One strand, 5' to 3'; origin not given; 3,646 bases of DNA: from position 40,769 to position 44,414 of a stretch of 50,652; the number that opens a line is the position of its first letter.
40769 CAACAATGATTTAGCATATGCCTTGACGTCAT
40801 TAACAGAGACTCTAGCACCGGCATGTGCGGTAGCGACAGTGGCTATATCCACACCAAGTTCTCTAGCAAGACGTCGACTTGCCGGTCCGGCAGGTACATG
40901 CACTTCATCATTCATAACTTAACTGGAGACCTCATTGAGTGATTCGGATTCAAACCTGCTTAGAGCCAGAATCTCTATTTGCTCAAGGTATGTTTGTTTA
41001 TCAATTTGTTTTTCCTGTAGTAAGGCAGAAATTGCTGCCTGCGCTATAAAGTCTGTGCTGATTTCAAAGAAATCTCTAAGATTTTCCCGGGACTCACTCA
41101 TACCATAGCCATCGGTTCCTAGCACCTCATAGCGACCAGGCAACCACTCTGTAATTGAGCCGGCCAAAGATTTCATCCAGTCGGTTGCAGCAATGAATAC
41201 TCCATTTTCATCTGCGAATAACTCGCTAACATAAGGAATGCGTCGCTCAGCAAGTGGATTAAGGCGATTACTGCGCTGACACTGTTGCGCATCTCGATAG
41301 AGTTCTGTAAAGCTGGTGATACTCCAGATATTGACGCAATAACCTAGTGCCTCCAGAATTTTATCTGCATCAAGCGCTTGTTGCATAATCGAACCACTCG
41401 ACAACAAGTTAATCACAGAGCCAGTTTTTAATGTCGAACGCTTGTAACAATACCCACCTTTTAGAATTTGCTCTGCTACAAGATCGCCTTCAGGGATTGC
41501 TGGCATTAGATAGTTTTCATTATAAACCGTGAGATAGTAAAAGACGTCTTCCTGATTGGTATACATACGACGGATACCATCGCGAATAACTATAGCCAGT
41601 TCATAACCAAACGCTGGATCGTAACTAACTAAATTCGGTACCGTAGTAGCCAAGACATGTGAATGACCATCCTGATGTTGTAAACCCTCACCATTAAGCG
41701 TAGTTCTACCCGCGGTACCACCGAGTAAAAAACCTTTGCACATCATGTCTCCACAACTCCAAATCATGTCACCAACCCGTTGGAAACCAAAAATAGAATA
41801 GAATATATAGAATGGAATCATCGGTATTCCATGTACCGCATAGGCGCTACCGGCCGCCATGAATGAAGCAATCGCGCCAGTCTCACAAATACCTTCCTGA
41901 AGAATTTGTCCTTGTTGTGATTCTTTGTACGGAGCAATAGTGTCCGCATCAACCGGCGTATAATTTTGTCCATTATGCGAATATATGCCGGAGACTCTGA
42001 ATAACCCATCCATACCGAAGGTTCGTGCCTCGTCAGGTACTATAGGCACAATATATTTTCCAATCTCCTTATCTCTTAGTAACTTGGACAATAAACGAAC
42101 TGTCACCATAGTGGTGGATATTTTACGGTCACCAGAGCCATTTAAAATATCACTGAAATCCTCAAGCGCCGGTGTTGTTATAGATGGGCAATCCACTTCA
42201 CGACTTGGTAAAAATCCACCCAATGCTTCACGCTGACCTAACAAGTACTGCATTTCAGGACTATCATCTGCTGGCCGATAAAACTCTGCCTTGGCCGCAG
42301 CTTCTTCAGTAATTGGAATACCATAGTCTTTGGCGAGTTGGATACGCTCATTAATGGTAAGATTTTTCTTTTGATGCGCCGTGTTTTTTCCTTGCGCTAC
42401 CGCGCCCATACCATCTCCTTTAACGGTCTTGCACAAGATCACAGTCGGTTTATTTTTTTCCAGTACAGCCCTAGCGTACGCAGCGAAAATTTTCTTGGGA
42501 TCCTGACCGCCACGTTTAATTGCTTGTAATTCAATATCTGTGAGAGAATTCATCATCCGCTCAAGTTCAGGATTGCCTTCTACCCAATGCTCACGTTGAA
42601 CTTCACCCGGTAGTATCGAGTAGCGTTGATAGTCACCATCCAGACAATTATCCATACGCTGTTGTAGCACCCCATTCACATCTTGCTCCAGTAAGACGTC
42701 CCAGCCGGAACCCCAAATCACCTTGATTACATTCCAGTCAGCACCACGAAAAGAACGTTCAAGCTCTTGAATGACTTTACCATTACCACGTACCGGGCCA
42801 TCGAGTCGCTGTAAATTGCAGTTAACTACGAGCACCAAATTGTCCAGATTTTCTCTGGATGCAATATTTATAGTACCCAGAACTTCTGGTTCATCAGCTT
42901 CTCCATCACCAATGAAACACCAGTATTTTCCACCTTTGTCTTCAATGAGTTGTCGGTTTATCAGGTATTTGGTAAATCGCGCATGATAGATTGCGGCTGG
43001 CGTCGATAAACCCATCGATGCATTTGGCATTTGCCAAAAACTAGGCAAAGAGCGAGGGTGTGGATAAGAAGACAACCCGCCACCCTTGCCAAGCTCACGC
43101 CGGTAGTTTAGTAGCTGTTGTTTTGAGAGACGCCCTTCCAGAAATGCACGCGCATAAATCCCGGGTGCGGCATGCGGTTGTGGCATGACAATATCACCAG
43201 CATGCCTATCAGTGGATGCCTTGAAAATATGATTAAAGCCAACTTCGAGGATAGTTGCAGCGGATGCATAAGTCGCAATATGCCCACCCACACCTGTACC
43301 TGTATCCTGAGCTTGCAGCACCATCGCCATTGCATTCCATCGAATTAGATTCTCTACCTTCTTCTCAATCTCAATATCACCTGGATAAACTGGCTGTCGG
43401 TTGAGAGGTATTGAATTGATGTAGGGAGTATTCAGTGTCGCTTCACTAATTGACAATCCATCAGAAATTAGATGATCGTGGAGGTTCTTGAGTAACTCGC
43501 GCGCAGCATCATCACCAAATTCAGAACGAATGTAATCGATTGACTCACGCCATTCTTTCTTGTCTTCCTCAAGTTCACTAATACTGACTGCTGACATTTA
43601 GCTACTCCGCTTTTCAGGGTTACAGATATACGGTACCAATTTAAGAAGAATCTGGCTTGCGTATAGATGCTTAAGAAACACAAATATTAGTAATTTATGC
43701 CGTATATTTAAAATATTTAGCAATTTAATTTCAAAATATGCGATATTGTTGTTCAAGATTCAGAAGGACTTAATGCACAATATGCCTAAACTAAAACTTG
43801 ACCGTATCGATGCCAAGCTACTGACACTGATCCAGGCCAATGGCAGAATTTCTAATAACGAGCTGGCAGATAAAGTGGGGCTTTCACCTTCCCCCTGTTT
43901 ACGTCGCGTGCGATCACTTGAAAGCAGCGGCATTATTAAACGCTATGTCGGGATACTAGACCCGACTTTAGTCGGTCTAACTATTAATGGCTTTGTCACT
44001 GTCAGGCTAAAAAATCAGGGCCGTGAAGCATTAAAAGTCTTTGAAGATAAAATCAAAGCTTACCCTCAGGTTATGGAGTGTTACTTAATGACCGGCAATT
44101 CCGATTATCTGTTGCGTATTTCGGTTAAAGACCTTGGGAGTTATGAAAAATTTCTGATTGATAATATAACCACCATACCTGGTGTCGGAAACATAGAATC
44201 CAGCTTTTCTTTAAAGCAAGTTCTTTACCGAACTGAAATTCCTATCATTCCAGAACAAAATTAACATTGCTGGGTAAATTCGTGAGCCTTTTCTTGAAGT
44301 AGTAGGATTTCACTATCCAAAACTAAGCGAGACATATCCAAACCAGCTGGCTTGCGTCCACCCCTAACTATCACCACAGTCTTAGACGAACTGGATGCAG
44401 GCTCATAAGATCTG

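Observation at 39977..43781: AceE-type E1 tightly coupled to an E2 with no lipoyl domain, under a divergent Lrp-type regulator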

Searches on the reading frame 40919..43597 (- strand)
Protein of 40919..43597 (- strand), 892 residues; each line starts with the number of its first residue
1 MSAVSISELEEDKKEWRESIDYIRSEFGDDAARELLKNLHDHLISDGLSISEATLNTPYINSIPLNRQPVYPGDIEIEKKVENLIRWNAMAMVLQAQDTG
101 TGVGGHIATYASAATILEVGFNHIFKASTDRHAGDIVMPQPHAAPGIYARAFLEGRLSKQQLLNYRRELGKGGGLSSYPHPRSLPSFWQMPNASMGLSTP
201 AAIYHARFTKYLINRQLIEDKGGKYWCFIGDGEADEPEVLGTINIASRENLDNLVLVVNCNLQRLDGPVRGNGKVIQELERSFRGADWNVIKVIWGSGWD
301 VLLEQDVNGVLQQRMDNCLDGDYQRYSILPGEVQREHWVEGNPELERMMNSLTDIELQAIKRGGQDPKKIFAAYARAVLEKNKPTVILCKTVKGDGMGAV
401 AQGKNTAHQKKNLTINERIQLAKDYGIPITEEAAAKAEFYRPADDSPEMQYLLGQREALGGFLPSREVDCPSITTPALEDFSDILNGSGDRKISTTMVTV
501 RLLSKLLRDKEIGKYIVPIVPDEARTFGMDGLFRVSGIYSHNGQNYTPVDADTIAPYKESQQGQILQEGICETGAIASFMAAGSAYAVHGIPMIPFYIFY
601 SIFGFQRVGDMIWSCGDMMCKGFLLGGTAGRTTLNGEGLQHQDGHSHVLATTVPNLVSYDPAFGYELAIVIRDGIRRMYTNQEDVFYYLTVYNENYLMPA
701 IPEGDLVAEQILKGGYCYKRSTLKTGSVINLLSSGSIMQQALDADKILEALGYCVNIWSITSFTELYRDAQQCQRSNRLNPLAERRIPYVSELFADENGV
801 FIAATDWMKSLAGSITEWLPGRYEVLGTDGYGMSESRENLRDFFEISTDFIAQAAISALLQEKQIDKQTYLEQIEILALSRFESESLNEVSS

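Call 3: search_protein_families(library=pfam, proteins=[window:40919-43597:-], max_evalue=0.01)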
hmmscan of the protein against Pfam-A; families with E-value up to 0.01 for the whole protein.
window:40919-43597:- (892 aa): 3 families
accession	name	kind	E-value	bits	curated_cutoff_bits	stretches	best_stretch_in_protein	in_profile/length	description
PF17831.6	PDH_E1_M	-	2.9e-92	308.6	23.2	1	481-698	11-228/229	Pyruvate dehydrogenase E1 component middle domain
PF22613.1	Transketolase_C_1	-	1.1e-16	61.5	27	1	714-846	1-112/113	Transketolase-like TK C-terminal domain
PF00456.26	Transketolase_N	-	1.2e-10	41.4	22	2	362-440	214-290/334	Transketolase, thiamine diphosphate binding domain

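Call 14: search_protein_families(library=ncbifam, proteins=[window:40919-43597:-], max_evalue=0.00001)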
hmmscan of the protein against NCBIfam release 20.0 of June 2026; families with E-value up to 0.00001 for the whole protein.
window:40919-43597:- (892 aa): 6 families
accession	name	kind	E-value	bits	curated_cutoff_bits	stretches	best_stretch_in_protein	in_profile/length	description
TIGR00759.1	aceE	equivalog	0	1178.6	859.9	1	12-875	10-871/885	pyruvate dehydrogenase (acetyl-transferring), homodimeric type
TIGR03186.1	AKGDH_not_PDH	exception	0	1024.2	1408.3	1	13-874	11-873/889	alpha-ketoglutarate dehydrogenase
NF004559.0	PRK05899.2-5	equivalog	1.5e-25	89.5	488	2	94-293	28-218/627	transketolase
TIGR00232.1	tktlase_bact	equivalog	6e-14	51.3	682.25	0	632-774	458-588/654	transketolase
NF004556.0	PRK05899.2-2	equivalog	5.9e-13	47.9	575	1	126-296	62-218/639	transketolase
NF004558.0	PRK05899.2-4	equivalog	2.8e-08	32.6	788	0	78-293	3-212/651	transketolase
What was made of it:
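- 40919..43597 (-): AceE-type homodimeric ThDP-dependent E1 (892 aa). Its stop codon lies 3 nt before the E2 start and in the same frame. TIGR00759 at 1178.6 bits against a cutoff of 859.9 (call 14).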

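Call 43: search_solved_structures(query=window:40919-43597:-, show_alignments=1, max_evalue=1e-20)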
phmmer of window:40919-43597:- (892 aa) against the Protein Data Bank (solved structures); distinct sequences matched with E-value up to 1e-20: 4.
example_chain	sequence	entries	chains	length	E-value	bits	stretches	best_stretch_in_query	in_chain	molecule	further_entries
1l8a_A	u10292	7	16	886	8.7e-273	910.5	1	13-874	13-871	Pyruvate dehydrogenase E1 component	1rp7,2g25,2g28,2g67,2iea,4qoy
2qta_A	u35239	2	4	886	1.2e-272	910.1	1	13-874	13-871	Pyruvate dehydrogenase E1 component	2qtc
3lpl_A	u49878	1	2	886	5.8e-272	907.8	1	13-874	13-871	Pyruvate dehydrogenase E1 component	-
3lq2_A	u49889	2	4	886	5.8e-272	907.8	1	13-874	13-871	Pyruvate dehydrogenase E1 component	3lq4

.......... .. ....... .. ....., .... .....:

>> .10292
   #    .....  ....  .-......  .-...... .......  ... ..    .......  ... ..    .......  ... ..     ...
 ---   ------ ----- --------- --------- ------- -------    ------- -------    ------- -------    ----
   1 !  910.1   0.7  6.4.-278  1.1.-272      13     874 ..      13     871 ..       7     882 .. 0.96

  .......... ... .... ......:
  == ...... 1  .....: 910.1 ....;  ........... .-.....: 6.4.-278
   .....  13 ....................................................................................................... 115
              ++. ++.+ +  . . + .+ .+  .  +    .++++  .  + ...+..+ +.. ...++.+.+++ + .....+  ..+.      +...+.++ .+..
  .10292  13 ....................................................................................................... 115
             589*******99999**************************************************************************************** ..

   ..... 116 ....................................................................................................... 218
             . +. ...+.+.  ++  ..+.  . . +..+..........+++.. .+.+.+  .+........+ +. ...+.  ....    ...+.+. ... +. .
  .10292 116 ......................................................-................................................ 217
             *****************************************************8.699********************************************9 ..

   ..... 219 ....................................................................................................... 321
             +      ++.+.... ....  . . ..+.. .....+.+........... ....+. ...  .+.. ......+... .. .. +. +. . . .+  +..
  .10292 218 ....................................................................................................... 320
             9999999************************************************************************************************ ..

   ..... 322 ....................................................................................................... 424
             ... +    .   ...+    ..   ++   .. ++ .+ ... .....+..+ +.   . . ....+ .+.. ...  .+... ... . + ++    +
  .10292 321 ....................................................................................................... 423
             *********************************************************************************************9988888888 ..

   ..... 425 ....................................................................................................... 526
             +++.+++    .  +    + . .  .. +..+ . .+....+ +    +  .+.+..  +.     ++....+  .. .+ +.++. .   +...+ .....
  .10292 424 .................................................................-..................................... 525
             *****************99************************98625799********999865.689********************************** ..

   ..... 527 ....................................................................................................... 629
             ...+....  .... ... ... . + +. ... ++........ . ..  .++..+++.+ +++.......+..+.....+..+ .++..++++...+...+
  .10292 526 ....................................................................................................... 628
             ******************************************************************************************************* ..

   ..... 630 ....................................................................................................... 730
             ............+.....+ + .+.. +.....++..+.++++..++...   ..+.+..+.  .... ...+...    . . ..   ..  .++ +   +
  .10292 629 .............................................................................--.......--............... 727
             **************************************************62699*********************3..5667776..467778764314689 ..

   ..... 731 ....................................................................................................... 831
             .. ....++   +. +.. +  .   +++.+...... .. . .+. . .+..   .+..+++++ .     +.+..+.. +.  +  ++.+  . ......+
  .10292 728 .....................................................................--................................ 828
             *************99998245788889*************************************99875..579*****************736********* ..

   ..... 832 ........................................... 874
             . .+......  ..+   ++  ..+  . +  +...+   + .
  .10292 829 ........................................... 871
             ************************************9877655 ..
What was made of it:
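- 40919..43597 (-): Colinear with E. coli AceE 1l8a (call 43).
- On AceE homodimeric pyruvate dehydrogenase E1 (TIGR00759): Residues 13-874 align to 13-871 of 1l8a (call 43).
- Closest known: Canonical Gram-negative PDH complex E1p/E2p. Same: E1 is colinear with AceE and above the aceE equivalog cutoff (calls 14, 43).
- Checked: It is colinear with E. coli AceE over residues 13-874 (910 bits, call 43), so it carries no extra domain.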

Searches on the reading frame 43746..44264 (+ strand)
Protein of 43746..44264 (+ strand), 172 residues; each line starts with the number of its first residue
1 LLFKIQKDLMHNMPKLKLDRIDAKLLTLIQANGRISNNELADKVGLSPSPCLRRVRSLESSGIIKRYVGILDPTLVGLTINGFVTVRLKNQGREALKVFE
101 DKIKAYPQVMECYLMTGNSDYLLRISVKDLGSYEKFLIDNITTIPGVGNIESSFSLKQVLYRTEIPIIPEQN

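Call 3: search_protein_families(library=pfam, proteins=[window:43746-44264:+], max_evalue=0.01)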
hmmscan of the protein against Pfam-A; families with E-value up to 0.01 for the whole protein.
window:43746-44264:+ (172 aa): 8 families
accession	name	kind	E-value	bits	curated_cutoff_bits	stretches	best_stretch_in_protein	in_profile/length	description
PF01037.27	AsnC_trans_reg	-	6.2e-23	80.9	25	1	84-158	1-73/73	Lrp/AsnC ligand binding domain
PF13412.12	HTH_24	-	1.4e-19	69.8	21.9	1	18-65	1-48/48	Winged helix-turn-helix DNA-binding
PF13404.12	HTH_AsnC-type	-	6.8e-17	61.5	27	1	18-59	1-42/42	AsnC-type helix-turn-helix domain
PF01047.28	MarR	-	1.6e-05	25.1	24.6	1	24-67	7-50/59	MarR family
PF08222.17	HTH_CodY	-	0.002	18.2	27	1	32-65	2-35/61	CodY helix-turn-helix domain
PF22482.2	AsnC_trans_reg_3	-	0.0023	18.5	24.4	0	116-155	43-82/95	PF0864 C-terminal dimeric alpha+beta barrel domain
PF13545.12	HTH_Crp_2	-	0.0028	18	27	1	34-73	22-64/70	Crp-like helix-turn-helix domain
PF09339.16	HTH_IclR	-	0.0079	16.4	22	0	27-65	11-49/52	IclR helix-turn-helix domain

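Call 14: search_protein_families(library=ncbifam, proteins=[window:43746-44264:+], max_evalue=0.00001)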
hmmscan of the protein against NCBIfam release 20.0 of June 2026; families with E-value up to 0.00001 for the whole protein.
window:43746-44264:+ (172 aa): 8 families
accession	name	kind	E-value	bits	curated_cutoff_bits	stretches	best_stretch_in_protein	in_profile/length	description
NF008370.0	PRK11169.1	equivalog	2.8e-35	121.4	233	1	12-152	6-146/164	leucine-responsive transcriptional regulator Lrp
NF053758.1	ChrTpTrnRegChrS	equivalog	7e-21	74.6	250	1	11-158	5-149/158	chromate efflux transcriptional regulator ChrS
NF040947.1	trans_reg_LysM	equivalog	5.9e-15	55.2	180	1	18-158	1-135/136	HTH-type transcriptional regulator LysM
NF008384.0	PRK11179.1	equivalog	1e-14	54.6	227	1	15-163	4-150/153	transcriptional regulator AsnC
NF040820.1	trans_reg_LrpA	equivalog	4.9e-12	45.9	250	1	18-152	2-133/141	HTH-type transcriptional regulator LrpA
NF041396.1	TranRegLrp_Halo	equivalog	5.2e-10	39.4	190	1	19-122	4-104/149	HTH-type transcriptional regulator Lrp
NF041395.1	TranRegLrpA1_Halo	equivalog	9.3e-07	28.9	250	1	22-154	7-136/142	HTH-type transcriptional regulator LrpA1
TIGR01884.1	cas_HTH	subfamily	3.2e-06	26.7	60.2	1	10-67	132-189/202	CRISPR-associated CARF protein Csa3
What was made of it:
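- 43782..44264 (+): Lrp/AsnC-family local regulator (HTH_AsnC plus AsnC_trans_reg), divergent from E1-E2. The longest ORF starts at the TTG at 43746; homologues align from the ATG at 43782. Below the Lrp equivalog cutoff, 121 against 233 (call 14).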
